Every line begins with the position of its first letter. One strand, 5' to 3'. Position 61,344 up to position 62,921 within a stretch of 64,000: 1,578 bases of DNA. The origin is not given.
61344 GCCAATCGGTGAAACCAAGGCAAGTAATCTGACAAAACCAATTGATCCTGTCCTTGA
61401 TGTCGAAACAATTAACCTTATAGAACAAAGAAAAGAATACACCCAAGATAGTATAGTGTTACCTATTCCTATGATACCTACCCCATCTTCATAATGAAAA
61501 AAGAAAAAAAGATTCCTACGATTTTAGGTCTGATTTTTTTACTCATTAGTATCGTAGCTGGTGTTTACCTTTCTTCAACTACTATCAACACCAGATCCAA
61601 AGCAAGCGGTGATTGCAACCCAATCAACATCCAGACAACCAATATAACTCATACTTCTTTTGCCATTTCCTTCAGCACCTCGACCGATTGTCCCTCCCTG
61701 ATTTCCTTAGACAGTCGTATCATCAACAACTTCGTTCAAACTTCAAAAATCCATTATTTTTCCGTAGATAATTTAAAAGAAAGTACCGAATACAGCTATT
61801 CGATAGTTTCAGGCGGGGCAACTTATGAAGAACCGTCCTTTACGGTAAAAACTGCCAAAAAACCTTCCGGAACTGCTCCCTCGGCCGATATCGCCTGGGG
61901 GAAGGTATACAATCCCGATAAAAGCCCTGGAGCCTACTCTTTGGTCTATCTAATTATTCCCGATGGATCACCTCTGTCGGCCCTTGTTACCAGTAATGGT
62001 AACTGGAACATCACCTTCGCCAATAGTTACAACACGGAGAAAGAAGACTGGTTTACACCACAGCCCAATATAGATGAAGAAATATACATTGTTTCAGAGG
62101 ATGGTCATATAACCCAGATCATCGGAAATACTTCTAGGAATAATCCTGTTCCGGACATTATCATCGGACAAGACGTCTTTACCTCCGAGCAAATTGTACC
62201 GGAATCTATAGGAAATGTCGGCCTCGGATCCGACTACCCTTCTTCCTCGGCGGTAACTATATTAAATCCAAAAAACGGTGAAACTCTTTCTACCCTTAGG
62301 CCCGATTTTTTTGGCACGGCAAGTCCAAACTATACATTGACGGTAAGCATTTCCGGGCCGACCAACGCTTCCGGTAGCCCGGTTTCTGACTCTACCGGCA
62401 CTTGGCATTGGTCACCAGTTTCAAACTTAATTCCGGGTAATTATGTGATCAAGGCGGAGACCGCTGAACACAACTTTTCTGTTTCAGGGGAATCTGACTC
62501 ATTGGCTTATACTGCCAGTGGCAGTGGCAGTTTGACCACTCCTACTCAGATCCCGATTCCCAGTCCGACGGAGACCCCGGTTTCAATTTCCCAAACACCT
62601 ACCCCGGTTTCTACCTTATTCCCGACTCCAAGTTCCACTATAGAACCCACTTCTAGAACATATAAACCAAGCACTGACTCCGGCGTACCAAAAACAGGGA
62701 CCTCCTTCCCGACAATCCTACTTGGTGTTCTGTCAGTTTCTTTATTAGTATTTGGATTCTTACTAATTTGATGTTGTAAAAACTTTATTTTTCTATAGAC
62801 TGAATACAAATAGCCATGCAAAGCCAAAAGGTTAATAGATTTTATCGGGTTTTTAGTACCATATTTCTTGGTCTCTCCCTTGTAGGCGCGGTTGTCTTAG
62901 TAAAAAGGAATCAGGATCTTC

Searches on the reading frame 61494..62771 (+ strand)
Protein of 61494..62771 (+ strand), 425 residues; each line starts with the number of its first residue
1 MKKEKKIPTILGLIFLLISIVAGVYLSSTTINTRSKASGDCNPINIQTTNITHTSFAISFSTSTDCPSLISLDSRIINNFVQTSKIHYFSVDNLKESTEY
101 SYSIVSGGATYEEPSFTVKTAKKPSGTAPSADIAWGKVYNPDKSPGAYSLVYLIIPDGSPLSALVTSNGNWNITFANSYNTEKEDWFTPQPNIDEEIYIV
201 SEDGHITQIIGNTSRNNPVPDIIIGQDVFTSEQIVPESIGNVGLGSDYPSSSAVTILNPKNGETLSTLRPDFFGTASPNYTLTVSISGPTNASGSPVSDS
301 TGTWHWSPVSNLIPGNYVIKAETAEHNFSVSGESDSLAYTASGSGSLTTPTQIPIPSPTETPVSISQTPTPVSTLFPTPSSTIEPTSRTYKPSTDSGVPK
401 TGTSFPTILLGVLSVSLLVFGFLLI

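Call 23: search_protein_families(library=pfam, proteins=[window:61494-62771:+], max_evalue=0.001)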
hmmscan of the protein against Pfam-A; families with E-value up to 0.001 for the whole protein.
window:61494-62771:+ (425 aa): 1 family
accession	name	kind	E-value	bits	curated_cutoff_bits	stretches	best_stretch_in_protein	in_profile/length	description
PF19077.6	Big_13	-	0.00033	21.5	27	0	269-323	28-83/102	Bacterial Ig-like domain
